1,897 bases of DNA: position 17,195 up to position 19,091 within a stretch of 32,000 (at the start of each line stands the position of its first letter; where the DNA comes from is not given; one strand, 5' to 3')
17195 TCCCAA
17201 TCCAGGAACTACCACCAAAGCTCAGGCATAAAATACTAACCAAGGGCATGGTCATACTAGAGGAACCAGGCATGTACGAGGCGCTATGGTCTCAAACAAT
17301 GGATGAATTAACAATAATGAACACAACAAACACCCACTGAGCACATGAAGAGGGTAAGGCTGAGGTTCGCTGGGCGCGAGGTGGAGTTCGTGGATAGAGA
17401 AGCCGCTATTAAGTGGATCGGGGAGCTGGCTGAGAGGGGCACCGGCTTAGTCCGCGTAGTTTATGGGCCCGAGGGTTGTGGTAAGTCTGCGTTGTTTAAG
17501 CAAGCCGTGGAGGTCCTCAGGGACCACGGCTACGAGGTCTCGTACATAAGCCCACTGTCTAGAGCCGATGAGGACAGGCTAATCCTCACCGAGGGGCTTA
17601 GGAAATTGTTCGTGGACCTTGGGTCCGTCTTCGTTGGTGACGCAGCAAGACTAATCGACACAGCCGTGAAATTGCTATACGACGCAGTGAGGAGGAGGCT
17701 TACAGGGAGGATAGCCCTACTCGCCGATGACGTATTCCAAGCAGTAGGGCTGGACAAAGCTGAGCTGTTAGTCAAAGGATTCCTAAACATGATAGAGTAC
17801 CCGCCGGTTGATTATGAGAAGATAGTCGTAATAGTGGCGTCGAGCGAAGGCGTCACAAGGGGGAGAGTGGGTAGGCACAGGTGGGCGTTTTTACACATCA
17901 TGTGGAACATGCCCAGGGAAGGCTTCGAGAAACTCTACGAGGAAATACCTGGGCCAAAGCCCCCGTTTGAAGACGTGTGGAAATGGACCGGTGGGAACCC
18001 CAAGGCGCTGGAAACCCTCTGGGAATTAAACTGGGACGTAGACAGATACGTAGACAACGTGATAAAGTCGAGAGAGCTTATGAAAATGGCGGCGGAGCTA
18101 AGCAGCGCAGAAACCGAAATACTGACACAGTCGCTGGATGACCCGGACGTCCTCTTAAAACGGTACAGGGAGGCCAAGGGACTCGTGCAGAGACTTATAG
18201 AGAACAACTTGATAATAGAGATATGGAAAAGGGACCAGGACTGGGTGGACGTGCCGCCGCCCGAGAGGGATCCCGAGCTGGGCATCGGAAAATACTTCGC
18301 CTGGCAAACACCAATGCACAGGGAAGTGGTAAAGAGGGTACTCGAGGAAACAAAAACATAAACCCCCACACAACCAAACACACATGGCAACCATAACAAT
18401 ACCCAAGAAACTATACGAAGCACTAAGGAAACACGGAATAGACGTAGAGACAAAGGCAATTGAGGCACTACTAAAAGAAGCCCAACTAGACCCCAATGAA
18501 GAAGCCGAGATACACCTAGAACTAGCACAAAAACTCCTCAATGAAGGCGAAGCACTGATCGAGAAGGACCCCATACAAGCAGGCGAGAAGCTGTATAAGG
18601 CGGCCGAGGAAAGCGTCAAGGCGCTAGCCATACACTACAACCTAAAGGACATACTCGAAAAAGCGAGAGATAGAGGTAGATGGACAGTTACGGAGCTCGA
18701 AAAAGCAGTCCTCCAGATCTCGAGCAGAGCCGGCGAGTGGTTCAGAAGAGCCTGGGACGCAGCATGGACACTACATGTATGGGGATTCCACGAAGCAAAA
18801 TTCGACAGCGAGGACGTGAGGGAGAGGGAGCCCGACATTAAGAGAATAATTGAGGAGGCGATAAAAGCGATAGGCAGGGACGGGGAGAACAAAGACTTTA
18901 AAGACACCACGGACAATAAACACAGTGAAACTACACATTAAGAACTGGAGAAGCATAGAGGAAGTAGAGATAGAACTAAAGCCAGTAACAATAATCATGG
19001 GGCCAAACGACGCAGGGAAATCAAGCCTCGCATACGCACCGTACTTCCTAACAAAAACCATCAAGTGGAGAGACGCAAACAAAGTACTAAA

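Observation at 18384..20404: PaREP1-like / compact ABC-type ATPase / PIN-like three-gene module: candidate new ATPase-nuclease defence system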

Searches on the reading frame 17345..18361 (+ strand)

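Call 3: search_protein_families(library=pfam, proteins=[window:17345-18361:+], max_evalue=1)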
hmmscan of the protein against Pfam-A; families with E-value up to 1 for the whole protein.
window:17345-18361:+ (338 aa): 12 families
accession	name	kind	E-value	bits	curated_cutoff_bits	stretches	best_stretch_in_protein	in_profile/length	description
PF01637.24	ATPase_2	-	3.7e-72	243.2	33.2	1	15-225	1-225/225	ATPase domain predominantly from Archaea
PF25199.1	nSTAND_NTPase5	-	1.2e-05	25.6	34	1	27-119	34-124/145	Novel STAND NTPase 5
PF00931.28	NB-ARC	-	0.00044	20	23.5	1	26-141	10-120/248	NB-ARC domain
PF13604.12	AAA_30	-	0.00092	19.4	27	1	34-75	18-59/191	AAA domain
PF13191.12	AAA_16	-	0.0017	19.3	32.6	1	18-107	5-101/167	AAA ATPase domain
PF24883.2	NPHP3_N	-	0.002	18.8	24.8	1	35-92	23-79/164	Nephrocystin 3, N-terminal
PF13401.12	AAA_22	-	0.0099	16.6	27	1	36-129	7-92/130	AAA domain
PF03205.20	MobB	-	0.05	13.9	26.6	1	39-68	4-33/133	Molybdopterin guanine dinucleotide synthesis protein B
PF20720.3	nSTAND3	-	0.097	12.8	27.2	1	38-74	21-57/155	Novel STAND NTPase 3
PF13173.12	AAA_14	-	0.12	12.8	27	1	38-77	6-44/129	AAA domain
PF00004.35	AAA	-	0.19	12.6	21.2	1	39-69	3-33/131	ATPase family associated with various cellular activities (AAA)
PF00910.28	RNA_helicase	-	0.21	12.5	21.5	1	38-60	2-25/105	RNA helicase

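Call 4: search_protein_families(library=padloc, proteins=[window:17345-18361:+], max_evalue=1)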
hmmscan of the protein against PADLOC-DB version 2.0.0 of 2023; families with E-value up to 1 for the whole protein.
window:17345-18361:+ (338 aa): 2 families
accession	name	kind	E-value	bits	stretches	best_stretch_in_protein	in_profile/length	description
PDLC04787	PDC-S01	-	0.0013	15.6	1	14-68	9-61/412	-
PDLC04474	PDC-M16A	-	0.023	11.1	1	19-74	221-275/917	-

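Call 5: search_protein_families(library=ncbifam, proteins=[window:17345-18361:+], max_evalue=1)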
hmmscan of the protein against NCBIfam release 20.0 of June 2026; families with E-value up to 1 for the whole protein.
window:17345-18361:+ (338 aa): 5 families
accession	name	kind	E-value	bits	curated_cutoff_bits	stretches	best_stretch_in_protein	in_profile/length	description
TIGR03420.1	DnaA_homol_Hda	equivalog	0.0067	16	194.8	1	19-77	23-81/226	DnaA regulatory inactivator Hda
NF047389.1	ATPase_Sll1717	subfamily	0.015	14.4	75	1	15-70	17-63/454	P-loop ATPase, Sll1717 family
TIGR00176.1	mobB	equivalog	0.02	14.9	76.2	1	38-68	3-33/155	molybdopterin-guanine dinucleotide biosynthesis protein B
NF009087.0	PRK12422.1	equivalog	0.053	12.7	657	1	39-69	146-176/455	chromosomal replication initiator protein DnaA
NF006744.0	PRK09270.1-3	equivalog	0.073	12.5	281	1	18-82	6-71/213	nucleoside/nucleotide kinase family protein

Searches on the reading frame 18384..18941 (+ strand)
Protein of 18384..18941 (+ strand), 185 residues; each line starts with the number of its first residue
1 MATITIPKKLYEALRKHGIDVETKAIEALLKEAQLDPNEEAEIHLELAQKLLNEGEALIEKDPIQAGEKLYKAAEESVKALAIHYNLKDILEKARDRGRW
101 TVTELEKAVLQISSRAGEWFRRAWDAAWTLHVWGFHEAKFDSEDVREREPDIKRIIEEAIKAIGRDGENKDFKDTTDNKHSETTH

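Call 3: search_protein_families(library=pfam, proteins=[window:18384-18941:+], max_evalue=1)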
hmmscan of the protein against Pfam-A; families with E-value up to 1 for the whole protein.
window:18384-18941:+ (185 aa): 7 families
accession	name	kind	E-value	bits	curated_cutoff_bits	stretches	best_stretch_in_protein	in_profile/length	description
PF05942.16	PaREP1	-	2.9e-35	121.1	24.4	1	44-156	2-115/115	Archaeal PaREP1/PaREP8 family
PF18915.5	DUF5667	-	0.0025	18.7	27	1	24-82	13-71/99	Domain of unknown function (DUF5667)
PF10345.15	Cohesin_load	-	0.029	13.2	25.8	1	26-56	43-73/585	Cohesin loading factor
PF22099.1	MRS2-like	-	0.12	12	27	1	16-96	101-182/241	Magnesium transporter MRS2-like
PF13393.11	tRNA-synt_His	-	0.2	11.3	25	1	25-113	155-239/308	Histidyl-tRNA synthetase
PF18327.6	PRODH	-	0.33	11.7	26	1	22-51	15-43/48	Proline utilization A proline dehydrogenase N-terminal domain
PF14559.12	TPR_19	-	0.53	11.1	25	0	27-56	11-40/68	Tetratricopeptide repeat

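Call 4: search_protein_families(library=padloc, proteins=[window:18384-18941:+], max_evalue=1)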
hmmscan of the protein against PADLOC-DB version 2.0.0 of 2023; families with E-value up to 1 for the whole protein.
window:18384-18941:+ (185 aa): 0 families

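Call 5: search_protein_families(library=ncbifam, proteins=[window:18384-18941:+], max_evalue=1)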
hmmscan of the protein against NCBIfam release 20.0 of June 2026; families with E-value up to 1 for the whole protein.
window:18384-18941:+ (185 aa): 1 family
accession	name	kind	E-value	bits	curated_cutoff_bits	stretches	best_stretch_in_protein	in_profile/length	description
NF052422.1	translocon_SseB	equivalog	0.041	13.9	155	1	2-34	57-89/151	type III secretion system translocon protein SseB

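Call 55: search_solved_structures(query=window:18384-18938:+, max_evalue=0.01)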
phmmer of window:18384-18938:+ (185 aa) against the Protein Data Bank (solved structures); distinct sequences matched with E-value up to 0.01: 1.
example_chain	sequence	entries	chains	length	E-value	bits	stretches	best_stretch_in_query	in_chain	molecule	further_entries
2jpu_A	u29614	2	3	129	3.3e-20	75.8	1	41-163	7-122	Orf c02003 protein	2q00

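Call 69: find_homologous_proteins(query=window:18384-18938:+, max_evalue=1e-10)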
Query window:18384-18938:+ (185 aa): 382 proteins with E <= 1e-10 among 550 candidates; the best 120 are listed.
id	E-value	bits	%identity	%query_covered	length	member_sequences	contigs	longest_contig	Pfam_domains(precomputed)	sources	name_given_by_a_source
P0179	1.3e-114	398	100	100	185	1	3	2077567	PF05942.17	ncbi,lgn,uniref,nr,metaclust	ncbi:PaREP1 family protein [Caldivirga maquilingensis]|uniref:PaREP1 protein n=1 Tax=Caldivirga maqu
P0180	1.6e-58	215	61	88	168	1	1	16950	PF05942.17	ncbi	-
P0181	2.6e-58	215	64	84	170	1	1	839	PF05942.17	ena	-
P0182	3.1e-58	214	61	89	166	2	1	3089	PF05942.17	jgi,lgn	jgi:hypothetical protein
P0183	5.3e-58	214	60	88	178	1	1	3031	PF05942.17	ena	-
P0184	6.2e-58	213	58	88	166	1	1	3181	PF05942.17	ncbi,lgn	ncbi:MAG: PaREP1 family protein [Sulfolobales archaeon]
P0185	6.7e-58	213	62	85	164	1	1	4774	PF05942.17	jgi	jgi:hypothetical protein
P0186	1.1e-57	213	63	88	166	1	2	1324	PF05942.17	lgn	-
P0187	2.7e-57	211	60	89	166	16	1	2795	PF05942.17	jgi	-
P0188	4.4e-57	211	62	84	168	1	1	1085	PF05942.17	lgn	-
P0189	8.4e-57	210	60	90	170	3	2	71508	PF05942.17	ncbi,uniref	ncbi:MAG: PaREP1 family protein [Caldivirga sp.]|uniref:PaREP1 family protein n=1 Tax=Caldivirga sp.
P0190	1.0e-56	209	61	85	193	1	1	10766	PF05942.17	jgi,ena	-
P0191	1.3e-56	209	60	89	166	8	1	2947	PF05942.17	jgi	jgi:hypothetical protein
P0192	1.4e-56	209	58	88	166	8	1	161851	PF05942.17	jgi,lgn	-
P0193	1.5e-56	209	60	88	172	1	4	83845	PF05942.17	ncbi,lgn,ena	-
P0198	6.1e-56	207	62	88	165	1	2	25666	PF05942.17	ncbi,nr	ncbi:MAG: PaREP1 family protein [Vulcanisaeta sp.]|nr:PaREP1 family protein [Vulcanisaeta sp.]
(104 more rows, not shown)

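Call 70: find_encoding_contigs(protein=P0189, flank=4000, max_places=2)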
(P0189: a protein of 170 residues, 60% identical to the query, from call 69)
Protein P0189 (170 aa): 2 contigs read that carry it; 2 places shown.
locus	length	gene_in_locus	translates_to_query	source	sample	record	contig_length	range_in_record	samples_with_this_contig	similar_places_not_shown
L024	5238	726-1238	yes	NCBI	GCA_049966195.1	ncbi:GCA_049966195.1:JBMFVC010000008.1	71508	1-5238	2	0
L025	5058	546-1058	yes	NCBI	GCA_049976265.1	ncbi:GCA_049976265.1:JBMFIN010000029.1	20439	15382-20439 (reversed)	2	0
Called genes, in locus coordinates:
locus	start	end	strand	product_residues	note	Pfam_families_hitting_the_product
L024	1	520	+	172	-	PF07690:MFS_1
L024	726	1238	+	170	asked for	PF05942:PaREP1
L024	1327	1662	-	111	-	PF01909:NTP_transf_2 (weak)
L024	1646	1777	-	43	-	-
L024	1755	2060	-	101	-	PF05168:HEPN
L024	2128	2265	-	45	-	-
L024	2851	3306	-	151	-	PF05942:PaREP1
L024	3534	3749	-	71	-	PF17769:PurK_C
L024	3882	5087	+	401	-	PF22660:RS_preATP-grasp-like, PF21360:PylC-like_N (faint), PF02786:CPSase_L_D2, PF02222:ATP-grasp, PF07478:Dala_Dala_lig_C, PF21244:PurT_C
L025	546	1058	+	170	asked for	PF05942:PaREP1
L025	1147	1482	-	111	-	PF01909:NTP_transf_2 (weak)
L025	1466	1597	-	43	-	-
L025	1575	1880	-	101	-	PF05168:HEPN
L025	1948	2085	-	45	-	-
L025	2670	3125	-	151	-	PF05942:PaREP1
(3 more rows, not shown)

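Call 71: find_encoding_contigs(protein=P0180, flank=4000, max_places=2)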
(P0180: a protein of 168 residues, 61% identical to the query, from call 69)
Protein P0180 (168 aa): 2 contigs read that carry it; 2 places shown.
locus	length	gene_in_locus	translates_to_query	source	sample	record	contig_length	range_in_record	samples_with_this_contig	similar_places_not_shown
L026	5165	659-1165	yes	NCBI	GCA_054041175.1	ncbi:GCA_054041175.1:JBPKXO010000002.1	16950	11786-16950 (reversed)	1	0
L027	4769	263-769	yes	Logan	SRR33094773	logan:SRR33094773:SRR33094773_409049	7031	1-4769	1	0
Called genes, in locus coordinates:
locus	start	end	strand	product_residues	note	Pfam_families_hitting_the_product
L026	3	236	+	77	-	?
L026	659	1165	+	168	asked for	PF05942:PaREP1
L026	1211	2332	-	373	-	PF13506:Glyco_transf_21, PF13704:Glyco_tranf_2_4 (weak), PF00535:Glycos_transf_2, PF10111:Glyco_tranf_2_2 (faint), PF13641:Glyco_tranf_2_3, PF13632:Glyco_trans_2_3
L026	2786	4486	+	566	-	-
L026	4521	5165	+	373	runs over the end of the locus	PF01637:ATPase_2, PF13191:AAA_16 (weak)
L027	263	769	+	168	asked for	PF05942:PaREP1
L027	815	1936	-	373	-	PF13506:Glyco_transf_21, PF13704:Glyco_tranf_2_4 (weak), PF00535:Glycos_transf_2, PF10111:Glyco_tranf_2_2 (faint), PF13641:Glyco_tranf_2_3, PF13632:Glyco_trans_2_3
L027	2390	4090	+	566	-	-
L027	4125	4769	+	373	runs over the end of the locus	PF01637:ATPase_2, PF13191:AAA_16 (weak)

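Call 72: find_encoding_contigs(protein=P0198, flank=4000, max_places=2)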
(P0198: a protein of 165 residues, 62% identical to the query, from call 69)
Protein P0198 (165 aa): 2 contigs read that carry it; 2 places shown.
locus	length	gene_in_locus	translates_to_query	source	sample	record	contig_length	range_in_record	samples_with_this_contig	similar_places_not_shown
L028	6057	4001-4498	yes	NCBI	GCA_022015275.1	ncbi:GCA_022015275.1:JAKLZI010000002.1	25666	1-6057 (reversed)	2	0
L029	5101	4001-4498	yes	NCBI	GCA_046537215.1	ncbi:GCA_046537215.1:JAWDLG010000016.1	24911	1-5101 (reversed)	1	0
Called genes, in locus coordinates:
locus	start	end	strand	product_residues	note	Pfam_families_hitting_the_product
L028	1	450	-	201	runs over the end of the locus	-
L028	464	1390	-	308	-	PF00535:Glycos_transf_2, PF13641:Glyco_tranf_2_3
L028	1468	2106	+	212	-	-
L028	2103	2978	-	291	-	PF05622:HOOK (weak), PF13166:AAA_13, PF11559:ADIP (faint), PF19220:Rod_CreS (weak), PF24161:CCDC39 (weak), PF04102:SlyX (weak), PF12644:DUF3782, PF07788:PDDEXK_10, +9 more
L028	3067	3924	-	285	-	PF14907:NTP_transf_5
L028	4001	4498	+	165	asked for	PF05942:PaREP1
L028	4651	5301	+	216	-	PF03070:TENA_THI-4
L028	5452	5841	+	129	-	-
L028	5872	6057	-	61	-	?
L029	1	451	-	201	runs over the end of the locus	-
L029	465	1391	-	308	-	PF00535:Glycos_transf_2, PF13641:Glyco_tranf_2_3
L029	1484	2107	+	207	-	-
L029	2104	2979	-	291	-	PF05622:HOOK (weak), PF13166:AAA_13, PF11559:ADIP (faint), PF19220:Rod_CreS (weak), PF24161:CCDC39 (weak), PF04102:SlyX (weak), PF12644:DUF3782, PF07788:PDDEXK_10, +9 more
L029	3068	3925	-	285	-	PF14907:NTP_transf_5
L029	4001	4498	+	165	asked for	PF05942:PaREP1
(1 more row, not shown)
